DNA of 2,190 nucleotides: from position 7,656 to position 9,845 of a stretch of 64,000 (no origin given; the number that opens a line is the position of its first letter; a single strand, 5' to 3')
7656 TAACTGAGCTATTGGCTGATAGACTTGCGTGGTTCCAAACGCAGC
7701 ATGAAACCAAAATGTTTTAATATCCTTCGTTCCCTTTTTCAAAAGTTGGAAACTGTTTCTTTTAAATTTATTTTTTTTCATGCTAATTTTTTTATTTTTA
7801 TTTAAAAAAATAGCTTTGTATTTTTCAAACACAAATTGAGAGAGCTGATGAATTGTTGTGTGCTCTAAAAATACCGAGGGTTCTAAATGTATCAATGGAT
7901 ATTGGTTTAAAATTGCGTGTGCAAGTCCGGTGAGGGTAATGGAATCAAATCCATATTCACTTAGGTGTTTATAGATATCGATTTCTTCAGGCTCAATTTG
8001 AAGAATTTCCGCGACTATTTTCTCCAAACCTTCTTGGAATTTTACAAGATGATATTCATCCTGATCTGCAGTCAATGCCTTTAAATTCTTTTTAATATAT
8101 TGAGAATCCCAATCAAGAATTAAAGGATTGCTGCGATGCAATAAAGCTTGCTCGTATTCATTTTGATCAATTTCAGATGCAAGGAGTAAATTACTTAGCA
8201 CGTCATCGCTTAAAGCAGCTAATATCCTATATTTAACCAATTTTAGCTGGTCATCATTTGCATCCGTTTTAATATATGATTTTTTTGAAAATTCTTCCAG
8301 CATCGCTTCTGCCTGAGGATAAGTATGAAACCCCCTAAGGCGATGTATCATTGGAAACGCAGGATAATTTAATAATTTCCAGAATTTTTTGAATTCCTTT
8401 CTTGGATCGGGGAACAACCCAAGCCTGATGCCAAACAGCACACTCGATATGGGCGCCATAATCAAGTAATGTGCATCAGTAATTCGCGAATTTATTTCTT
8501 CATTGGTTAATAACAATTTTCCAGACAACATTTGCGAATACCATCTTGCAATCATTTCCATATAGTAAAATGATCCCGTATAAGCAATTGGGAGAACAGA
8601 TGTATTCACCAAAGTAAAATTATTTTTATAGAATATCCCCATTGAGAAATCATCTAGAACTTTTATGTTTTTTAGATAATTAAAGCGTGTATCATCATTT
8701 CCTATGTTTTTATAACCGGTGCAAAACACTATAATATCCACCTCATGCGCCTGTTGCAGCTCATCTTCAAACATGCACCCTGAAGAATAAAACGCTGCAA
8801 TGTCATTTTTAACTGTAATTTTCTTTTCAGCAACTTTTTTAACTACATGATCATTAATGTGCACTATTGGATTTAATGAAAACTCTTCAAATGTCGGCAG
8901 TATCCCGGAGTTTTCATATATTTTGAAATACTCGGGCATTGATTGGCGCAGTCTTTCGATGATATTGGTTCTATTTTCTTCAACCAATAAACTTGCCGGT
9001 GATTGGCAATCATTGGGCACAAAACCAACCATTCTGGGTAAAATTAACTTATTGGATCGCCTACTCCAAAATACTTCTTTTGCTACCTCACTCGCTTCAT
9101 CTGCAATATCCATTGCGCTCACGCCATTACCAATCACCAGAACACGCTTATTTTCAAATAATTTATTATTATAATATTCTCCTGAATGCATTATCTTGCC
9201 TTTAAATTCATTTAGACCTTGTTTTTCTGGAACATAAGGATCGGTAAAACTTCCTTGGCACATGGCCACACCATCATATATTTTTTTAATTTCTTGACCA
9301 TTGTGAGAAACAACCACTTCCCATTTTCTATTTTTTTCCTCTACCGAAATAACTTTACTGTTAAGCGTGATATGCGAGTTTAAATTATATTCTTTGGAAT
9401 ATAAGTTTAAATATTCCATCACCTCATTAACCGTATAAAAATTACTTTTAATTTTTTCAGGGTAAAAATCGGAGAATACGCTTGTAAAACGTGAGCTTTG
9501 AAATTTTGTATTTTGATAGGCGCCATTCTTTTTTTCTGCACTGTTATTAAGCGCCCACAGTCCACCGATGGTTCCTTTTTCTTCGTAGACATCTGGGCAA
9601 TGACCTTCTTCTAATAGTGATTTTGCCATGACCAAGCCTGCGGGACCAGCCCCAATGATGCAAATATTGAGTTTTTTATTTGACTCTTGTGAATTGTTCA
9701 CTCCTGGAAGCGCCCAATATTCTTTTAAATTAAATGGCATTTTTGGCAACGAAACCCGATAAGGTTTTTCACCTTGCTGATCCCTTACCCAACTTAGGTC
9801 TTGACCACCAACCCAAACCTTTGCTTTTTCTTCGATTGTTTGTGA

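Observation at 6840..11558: The terminal module is KS0-FMO-ACP-TE, with an in-line Baeyer-Villiger-type oxygenase immediately before chain release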

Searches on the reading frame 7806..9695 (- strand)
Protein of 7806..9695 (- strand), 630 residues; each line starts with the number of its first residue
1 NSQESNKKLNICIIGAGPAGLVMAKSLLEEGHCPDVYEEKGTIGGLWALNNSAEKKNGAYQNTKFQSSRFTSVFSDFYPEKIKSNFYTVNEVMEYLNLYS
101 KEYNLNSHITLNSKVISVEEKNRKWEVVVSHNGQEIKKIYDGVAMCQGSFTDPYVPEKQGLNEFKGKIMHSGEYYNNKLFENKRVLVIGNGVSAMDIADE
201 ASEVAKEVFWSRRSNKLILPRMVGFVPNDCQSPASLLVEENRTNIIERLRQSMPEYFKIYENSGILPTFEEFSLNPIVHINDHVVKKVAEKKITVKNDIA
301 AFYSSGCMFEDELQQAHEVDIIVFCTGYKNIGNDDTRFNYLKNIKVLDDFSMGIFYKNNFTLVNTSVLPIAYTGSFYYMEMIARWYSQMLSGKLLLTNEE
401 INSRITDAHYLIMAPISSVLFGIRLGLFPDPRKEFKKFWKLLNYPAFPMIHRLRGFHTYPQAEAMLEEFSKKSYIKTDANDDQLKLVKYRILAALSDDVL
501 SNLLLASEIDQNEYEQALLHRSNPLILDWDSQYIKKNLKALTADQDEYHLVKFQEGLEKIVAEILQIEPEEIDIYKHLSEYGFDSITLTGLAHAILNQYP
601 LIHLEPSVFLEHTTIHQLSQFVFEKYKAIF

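Call 9: find_homologous_proteins(query=window:8130-9695:-)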
Query seq(522 aa) (522 aa): 16 proteins with E <= 0.001 among 8000 candidates.
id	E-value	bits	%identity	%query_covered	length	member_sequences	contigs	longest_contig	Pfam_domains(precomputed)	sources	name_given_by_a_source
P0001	2.2e-195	668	57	98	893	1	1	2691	PF22336.3,PF00743.26,PF22621.3,PF13450.13,PF07992.21,PF00070.34,PF13454.13,PF16197.12,PF01266.31,PF13434.13,PF13738.13,PF02801.29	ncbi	ncbi:MAG: NAD(P)-binding domain-containing protein, partial [Myxococcota bacterium]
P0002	1.1e-157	544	47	99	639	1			PF13434.13,PF00743.26,PF00550.32,PF13450.13,PF07992.21,PF13738.13,PF13454.13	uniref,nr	uniref:Polyketide synthase modules-related protein n=1 Tax=Gynuella sunshinyii TaxID=1445505 RepID=U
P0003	8.2e-134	465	51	76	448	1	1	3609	PF13434.13,PF00743.26,PF07992.21,PF13738.13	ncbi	ncbi:MAG: SidA/IucD/PvdA family monooxygenase, partial [Acidobacteriota bacterium]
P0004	1.6e-131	458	43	98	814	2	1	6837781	PF22336.3,PF13434.13,PF00743.26,PF22621.3,PF01593.31,PF13450.13,PF07992.21,PF00070.34,PF13738.13,PF13454.13,PF16197.12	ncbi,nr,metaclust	ncbi:hypothetical protein A3218_01725 [Pseudomonas chlororaphis]|nr:hypothetical protein A3218_01725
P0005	7.4e-113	396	53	69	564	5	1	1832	PF22336.3,PF01266.31,PF13434.13,PF00743.26,PF22621.3,PF13450.13,PF07992.21,PF00070.34,PF13738.13,PF03486.21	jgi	jgi:polyketide synthase PksJ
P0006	2.1e-58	217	49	43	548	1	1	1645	PF22336.3,PF13434.13,PF00743.26,PF22621.3,PF13450.13,PF07992.21,PF00070.34,PF13738.13,PF03486.21,PF02801.29,PF16197.12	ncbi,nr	ncbi:MAG: NAD(P)-binding domain-containing protein, partial [Algicola sp.]|nr:NAD(P)-binding domain-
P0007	5.6e-28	116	28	63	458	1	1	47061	PF01266.31,PF13434.13,PF00743.26,PF13450.13,PF07992.21,PF13738.13,PF13454.13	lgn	-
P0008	5.6e-24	103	33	41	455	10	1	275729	PF01266.31,PF00743.26,PF01593.31,PF13450.13,PF00890.31,PF07992.21,PF00070.34,PF13738.13,PF03486.21,PF01494.26,PF12831.14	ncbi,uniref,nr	ncbi:Flavin-containing monooxygenase FMO GS-OX1 [Datura stramonium]|uniref:Flavin-containing monooxy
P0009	7.6e-14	70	25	69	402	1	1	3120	PF01266.31,PF13434.13,PF00743.26,PF13450.13,PF07992.21,PF00070.34,PF13738.13,PF03486.21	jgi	jgi:pyridine nucleotide-disulfide oxidoreductase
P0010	2.6e-11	61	25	36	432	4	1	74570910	PF13434.13,PF00743.26,PF07992.21,PF13738.13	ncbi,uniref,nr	ncbi:uncharacterized protein LOC128204330 [Mya arenaria]|uniref:uncharacterized protein LOC128204330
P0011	7.9e-11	60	29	38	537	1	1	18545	PF00743.26,PF07992.21,PF13738.13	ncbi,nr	ncbi:hypothetical protein EIP86_011048 [Pleurotus ostreatoroseus]|nr:hypothetical protein EIP86_0110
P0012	1.2e-10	59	28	41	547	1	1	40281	PF01266.31,PF13434.13,PF00743.26,PF13450.13,PF07992.21,PF13738.13,PF05834.19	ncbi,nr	ncbi:MAG: NAD(P)/FAD-dependent oxidoreductase [Rhodospirillales bacterium]|nr:NAD(P)/FAD-dependent o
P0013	4.3e-10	57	26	41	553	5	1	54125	PF00743.26,PF13450.13,PF07992.21,PF13738.13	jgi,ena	-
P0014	1.9e-7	49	26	44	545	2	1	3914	PF00743.26,PF13450.13,PF07992.21,PF13738.13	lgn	-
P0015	1.0e-6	46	27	42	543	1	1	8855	PF00743.26,PF13450.13,PF07992.21,PF13738.13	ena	-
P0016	4.1e-5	41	24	39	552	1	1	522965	PF01266.31,PF13434.13,PF00743.26,PF13450.13,PF07992.21,PF13738.13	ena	-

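Call 14: search_solved_structures(query=window:7806-9695:-, max_evalue=0.00001, show_alignments=1)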
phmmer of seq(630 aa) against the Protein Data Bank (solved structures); distinct sequences matched with E-value up to 0.00001: 64 (the best 60 are shown).
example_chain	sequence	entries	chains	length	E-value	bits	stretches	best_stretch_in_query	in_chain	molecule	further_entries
8odw_A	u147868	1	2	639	2.9e-183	614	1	5-626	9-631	Polyketide synthase modules-related protein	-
7al4_D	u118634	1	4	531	4.5e-44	154.3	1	11-329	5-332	Ancestral Flavin-containing monooxygenase 1 (mammalian)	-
6sem_B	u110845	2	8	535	3.3e-43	151.4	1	11-399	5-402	Ancestral Flavin-containing monooxygenase (FMO) 2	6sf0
6sek_A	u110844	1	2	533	1.2e-41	146.3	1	8-402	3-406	Ancestral Flavin-containing monooxygenase 5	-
6se3_D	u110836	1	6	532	1.7e-38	135.9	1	11-329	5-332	Ancestral Flavin-containing monooxygenase (FMO) 3-6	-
6wpu_A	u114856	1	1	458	9.4e-27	97.1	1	10-214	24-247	Flavin-containing monooxygenase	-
8z17_A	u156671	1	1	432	1.4e-25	93.2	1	10-328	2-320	Flavin-dependent monooxygenase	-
8z12_A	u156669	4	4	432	1.4e-25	93.2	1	10-328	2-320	Flavin-dependent monooxygenase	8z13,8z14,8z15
8z16_A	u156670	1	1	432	1.9e-25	92.8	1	10-328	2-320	Flavin-dependent monooxygenase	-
5nmw_A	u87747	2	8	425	1.4e-24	90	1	11-217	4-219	Flavin-containing monooxygenase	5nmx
2gv8_A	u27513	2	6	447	4.8e-18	68.3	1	88-210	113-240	monooxygenase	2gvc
1vqw_A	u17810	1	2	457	5.2e-18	68.2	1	88-210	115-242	PROTEIN WITH SIMILARITY TO FLAVIN-CONTAINING MONOOXYGENASES AND TO MAMMALIAN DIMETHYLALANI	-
2ylx_A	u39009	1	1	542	8.6e-17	64.2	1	7-221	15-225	PHENYLACETONE MONOOXYGENASE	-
4d03_A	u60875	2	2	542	8.9e-17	64.1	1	7-221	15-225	PHENYLACETONE MONOOXYGENASE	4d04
2ylw_A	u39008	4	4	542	1.8e-16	63.1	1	7-221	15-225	PHENYLACETONE MONOOXYGENASE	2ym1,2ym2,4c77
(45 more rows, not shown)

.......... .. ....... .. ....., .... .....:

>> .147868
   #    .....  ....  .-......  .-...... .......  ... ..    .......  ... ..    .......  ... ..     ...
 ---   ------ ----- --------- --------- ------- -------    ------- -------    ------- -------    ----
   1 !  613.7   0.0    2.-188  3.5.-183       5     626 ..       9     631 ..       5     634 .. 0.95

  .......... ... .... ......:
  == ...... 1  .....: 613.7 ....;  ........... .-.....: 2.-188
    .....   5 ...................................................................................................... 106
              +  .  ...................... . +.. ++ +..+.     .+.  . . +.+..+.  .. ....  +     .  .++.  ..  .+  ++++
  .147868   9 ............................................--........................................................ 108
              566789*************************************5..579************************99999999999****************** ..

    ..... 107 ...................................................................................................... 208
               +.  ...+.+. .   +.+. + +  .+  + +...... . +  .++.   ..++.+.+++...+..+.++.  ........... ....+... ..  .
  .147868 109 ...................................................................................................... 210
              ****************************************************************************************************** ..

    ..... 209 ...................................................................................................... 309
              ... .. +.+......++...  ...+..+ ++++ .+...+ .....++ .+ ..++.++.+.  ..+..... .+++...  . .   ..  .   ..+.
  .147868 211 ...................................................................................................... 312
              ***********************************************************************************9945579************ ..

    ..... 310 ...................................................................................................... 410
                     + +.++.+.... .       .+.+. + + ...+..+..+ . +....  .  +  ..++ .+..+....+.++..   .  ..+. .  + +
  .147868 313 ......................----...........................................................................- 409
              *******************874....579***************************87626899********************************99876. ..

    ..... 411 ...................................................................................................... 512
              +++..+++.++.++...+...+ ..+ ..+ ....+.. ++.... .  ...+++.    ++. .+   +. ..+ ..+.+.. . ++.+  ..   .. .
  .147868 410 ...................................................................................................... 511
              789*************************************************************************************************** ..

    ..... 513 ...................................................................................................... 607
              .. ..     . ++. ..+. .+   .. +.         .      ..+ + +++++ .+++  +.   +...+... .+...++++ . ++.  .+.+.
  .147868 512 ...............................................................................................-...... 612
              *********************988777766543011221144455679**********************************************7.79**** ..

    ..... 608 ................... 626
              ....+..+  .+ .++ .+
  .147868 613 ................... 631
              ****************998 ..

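Call 31: find_homologous_proteins(query=A1, max_evalue=1e-20)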
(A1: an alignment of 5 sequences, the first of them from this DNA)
Query A1 (5 sequences) (531 aa, profile of the alignment): 9 proteins with E <= 1e-20 among 8000 candidates.
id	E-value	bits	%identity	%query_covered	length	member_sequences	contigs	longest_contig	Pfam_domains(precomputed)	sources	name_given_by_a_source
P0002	4.9e-286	968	47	99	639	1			PF13434.13,PF00743.26,PF00550.32,PF13450.13,PF07992.21,PF13738.13,PF13454.13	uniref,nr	uniref:Polyketide synthase modules-related protein n=1 Tax=Gynuella sunshinyii TaxID=1445505 RepID=U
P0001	3.6e-279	945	58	99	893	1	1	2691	PF22336.3,PF00743.26,PF22621.3,PF13450.13,PF07992.21,PF00070.34,PF13454.13,PF16197.12,PF01266.31,PF13434.13,PF13738.13,PF02801.29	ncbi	ncbi:MAG: NAD(P)-binding domain-containing protein, partial [Myxococcota bacterium]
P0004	4.5e-271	918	44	99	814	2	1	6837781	PF22336.3,PF13434.13,PF00743.26,PF22621.3,PF01593.31,PF13450.13,PF07992.21,PF00070.34,PF13738.13,PF13454.13,PF16197.12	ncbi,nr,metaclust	ncbi:hypothetical protein A3218_01725 [Pseudomonas chlororaphis]|nr:hypothetical protein A3218_01725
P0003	1.2e-223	762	52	78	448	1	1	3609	PF13434.13,PF00743.26,PF07992.21,PF13738.13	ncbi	ncbi:MAG: SidA/IucD/PvdA family monooxygenase, partial [Acidobacteriota bacterium]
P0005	2.0e-151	523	54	67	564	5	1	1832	PF22336.3,PF01266.31,PF13434.13,PF00743.26,PF22621.3,PF13450.13,PF07992.21,PF00070.34,PF13738.13,PF03486.21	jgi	jgi:polyketide synthase PksJ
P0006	3.5e-88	315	49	41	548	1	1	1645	PF22336.3,PF13434.13,PF00743.26,PF22621.3,PF13450.13,PF07992.21,PF00070.34,PF13738.13,PF03486.21,PF02801.29,PF16197.12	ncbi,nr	ncbi:MAG: NAD(P)-binding domain-containing protein, partial [Algicola sp.]|nr:NAD(P)-binding domain-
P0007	2.5e-41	160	28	60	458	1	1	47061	PF01266.31,PF13434.13,PF00743.26,PF13450.13,PF07992.21,PF13738.13,PF13454.13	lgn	-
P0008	8.5e-35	139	32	39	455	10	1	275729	PF01266.31,PF00743.26,PF01593.31,PF13450.13,PF00890.31,PF07992.21,PF00070.34,PF13738.13,PF03486.21,PF01494.26,PF12831.14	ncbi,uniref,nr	ncbi:Flavin-containing monooxygenase FMO GS-OX1 [Datura stramonium]|uniref:Flavin-containing monooxy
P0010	6.3e-22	96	25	35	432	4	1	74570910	PF13434.13,PF00743.26,PF07992.21,PF13738.13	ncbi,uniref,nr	ncbi:uncharacterized protein LOC128204330 [Mya arenaria]|uniref:uncharacterized protein LOC128204330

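Call 44: search_protein_representatives(alignment_id=A1)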
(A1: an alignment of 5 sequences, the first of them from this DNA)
Query: 5 sequences, 526 profile positions. Proteins with E-value up to 0.001 (for the whole library): 17238; up to 1e-10: 7673; up to 1e-30: 1264. The best 150 are listed.
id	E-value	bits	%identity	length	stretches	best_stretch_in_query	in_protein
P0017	2.5e-283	957.0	-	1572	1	2-526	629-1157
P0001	1.2e-279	944.9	-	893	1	2-526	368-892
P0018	1.2e-262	888.8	-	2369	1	2-526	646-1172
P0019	1.7e-255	865.1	-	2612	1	1-525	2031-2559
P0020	2.2e-253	858.2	-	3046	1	1-525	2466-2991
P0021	4.6e-246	834.1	-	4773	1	2-525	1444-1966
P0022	2.0e-238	808.9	-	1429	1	2-525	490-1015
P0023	3.4e-236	801.5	-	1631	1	2-524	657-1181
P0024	2.4e-235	798.7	-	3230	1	3-525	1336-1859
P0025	1.1e-234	796.5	-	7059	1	2-525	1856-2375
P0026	6.1e-234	794.0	-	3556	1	2-526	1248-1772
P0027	3.5e-233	791.6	-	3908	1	2-526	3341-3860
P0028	3.6e-228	775.0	-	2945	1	2-525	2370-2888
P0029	8.9e-227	770.4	-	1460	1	2-526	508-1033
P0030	5.4e-225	764.5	-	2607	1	2-526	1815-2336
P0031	3.2e-224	762.0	-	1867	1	2-525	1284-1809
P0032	1.4e-219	746.7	-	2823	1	3-524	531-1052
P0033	7.5e-218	741.0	-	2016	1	2-525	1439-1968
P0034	7.8e-217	737.6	-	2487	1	2-524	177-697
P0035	1.6e-216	736.6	-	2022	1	3-525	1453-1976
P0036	6.8e-203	691.6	-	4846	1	2-524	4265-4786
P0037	4.0e-124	431.7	-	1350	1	3-510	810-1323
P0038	2.4e-120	419.2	-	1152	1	5-515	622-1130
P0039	9.6e-117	407.3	-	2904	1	3-509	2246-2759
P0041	7.9e-113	394.4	-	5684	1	2-509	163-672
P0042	1.0e-109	384.1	-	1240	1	3-507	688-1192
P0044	5.3e-106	371.9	-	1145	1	5-509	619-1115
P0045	1.7e-105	370.2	-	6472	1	2-511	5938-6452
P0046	5.9e-104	365.1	-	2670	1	3-514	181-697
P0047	6.9e-104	364.9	-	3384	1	4-511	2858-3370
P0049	1.7e-99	350.4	-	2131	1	2-471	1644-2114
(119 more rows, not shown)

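Call 50: list_cluster_members(proteins=[P0017, P0018, P0022, P0023, P0029, P0025, P0030, P0027, P0028, P0019])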
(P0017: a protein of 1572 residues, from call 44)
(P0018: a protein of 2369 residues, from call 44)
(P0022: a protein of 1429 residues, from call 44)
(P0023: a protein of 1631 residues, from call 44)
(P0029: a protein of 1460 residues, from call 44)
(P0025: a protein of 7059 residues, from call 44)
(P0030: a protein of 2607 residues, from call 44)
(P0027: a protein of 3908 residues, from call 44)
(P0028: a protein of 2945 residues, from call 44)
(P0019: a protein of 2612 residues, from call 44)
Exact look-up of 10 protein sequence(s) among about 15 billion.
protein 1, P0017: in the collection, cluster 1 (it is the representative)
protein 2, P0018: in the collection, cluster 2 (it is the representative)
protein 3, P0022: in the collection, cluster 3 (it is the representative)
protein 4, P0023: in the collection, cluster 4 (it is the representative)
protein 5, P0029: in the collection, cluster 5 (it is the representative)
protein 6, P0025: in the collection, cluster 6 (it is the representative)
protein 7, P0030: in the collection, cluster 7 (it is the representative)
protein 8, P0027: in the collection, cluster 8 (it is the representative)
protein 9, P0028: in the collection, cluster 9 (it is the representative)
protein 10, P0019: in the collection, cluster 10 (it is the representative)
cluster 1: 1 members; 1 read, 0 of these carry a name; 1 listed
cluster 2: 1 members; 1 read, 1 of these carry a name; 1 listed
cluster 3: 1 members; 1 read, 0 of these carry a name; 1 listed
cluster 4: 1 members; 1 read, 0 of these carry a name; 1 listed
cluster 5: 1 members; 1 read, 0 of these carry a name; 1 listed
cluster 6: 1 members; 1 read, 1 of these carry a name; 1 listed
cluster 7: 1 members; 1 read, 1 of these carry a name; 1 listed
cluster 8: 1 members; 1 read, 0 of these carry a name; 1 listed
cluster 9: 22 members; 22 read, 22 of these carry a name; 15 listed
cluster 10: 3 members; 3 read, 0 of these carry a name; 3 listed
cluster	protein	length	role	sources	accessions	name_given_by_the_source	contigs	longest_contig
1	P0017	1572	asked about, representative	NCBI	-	-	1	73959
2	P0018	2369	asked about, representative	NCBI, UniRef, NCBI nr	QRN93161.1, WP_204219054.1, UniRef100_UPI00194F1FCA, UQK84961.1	alpha/beta fold hydrolase [Archangium violaceum] | beta-ketoacyl synthase N-terminal-like domain-containing protein n=1 Tax=Archangium ... | beta-ketoacyl synthase N-terminal-like domain-containing protein [Archangium violaceum]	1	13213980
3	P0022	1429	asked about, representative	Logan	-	-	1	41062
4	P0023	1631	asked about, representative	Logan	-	-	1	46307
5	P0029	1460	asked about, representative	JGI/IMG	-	-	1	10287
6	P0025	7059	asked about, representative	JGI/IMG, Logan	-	acyl transferase domain-containing protein/cation diffusion facilitator CzcD-associated ...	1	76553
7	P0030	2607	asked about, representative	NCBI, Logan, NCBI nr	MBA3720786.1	MAG: SDR family NAD(P)-dependent oxidoreductase [Parachlamydiaceae bacterium] | SDR family NAD(P)-dependent oxidoreductase [Parachlamydiaceae bacterium]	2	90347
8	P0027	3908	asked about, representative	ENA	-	-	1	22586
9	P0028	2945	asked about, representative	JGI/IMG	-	acyl transferase domain-containing protein/acyl carrier protein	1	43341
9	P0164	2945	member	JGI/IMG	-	acyl transferase domain-containing protein/acyl carrier protein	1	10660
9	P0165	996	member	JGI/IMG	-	hypothetical protein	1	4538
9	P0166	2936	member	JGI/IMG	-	acyl transferase domain-containing protein/acyl carrier protein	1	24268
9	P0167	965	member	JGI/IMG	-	hypothetical protein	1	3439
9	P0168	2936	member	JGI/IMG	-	acyl transferase domain-containing protein/acyl carrier protein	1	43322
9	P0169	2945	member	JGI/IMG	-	acyl transferase domain-containing protein/acyl carrier protein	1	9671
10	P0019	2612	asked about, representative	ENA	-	-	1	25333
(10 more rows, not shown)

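Call 52: find_encoding_contigs(protein=P0017, flank=10000, max_places=3)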
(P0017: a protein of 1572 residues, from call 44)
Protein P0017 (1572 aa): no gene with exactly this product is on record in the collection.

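Call 53: find_encoding_contigs(protein=P0022, flank=10000, max_places=2)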
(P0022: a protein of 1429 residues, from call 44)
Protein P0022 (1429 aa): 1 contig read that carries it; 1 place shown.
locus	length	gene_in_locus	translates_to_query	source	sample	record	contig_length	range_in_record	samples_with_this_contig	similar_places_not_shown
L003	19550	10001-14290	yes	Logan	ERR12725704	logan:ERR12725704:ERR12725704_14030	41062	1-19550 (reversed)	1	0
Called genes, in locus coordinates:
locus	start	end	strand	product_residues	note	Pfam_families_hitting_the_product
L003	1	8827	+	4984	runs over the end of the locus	PF00109:ketoacyl-synt, PF00550:PP-binding, PF02801:Ketoacyl-synt_C, PF16197:KAsynt_C_assoc, PF22621:CurL-like_PKS_C, PF21089:PKS_DH_N, PF14765:PS-DH, PF00550:PP-binding, +29 more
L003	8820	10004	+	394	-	PF00296:Bac_luciferase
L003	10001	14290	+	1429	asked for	PF00109:ketoacyl-synt, PF02801:Ketoacyl-synt_C, PF00743:FMO-like, PF07992:Pyr_redox_2, PF13738:Pyr_redox_3, PF13434:Lys_Orn_oxgnase (weak), PF00550:PP-binding (weak), PF00975:Thioesterase, +1 more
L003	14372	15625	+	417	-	PF01154:HMG_CoA_synt_N, PF08545:ACP_syn_III (faint), PF08540:HMG_CoA_synt_C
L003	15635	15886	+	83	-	PF00550:PP-binding (weak)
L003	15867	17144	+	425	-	PF00109:ketoacyl-synt, PF02801:Ketoacyl-synt_C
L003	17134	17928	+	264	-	PF00378:ECH_1, PF16113:ECH_2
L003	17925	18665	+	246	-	PF00378:ECH_1, PF16113:ECH_2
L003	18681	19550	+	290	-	?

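Call 54: find_encoding_contigs(protein=P0023, flank=10000, max_places=2)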
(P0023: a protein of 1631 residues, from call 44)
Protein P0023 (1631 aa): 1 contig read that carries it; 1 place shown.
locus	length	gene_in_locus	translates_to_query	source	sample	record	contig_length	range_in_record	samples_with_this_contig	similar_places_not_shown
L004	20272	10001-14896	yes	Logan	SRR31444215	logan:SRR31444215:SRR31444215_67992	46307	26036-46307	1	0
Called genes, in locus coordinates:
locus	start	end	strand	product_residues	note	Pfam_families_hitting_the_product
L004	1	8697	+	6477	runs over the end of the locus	PF14765:PS-DH, PF21089:PKS_DH_N, PF00550:PP-binding, PF00109:ketoacyl-synt, PF02801:Ketoacyl-synt_C, PF16197:KAsynt_C_assoc, PF22336:RhiE-like_linker, PF22621:CurL-like_PKS_C, +36 more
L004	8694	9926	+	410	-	PF00296:Bac_luciferase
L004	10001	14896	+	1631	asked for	PF00109:ketoacyl-synt, PF02801:Ketoacyl-synt_C, PF22336:RhiE-like_linker, PF22621:CurL-like_PKS_C, PF00743:FMO-like, PF07992:Pyr_redox_2, PF13738:Pyr_redox_3, PF13434:Lys_Orn_oxgnase, +5 more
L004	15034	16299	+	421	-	PF01154:HMG_CoA_synt_N, PF00195:Chal_sti_synt_N (weak), PF08540:HMG_CoA_synt_C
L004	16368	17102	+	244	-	PF00378:ECH_1, PF16113:ECH_2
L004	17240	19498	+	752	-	PF00698:Acyl_transf_1, PF21607:FabD_helical_ins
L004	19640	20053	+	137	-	PF11756:YgbA_NO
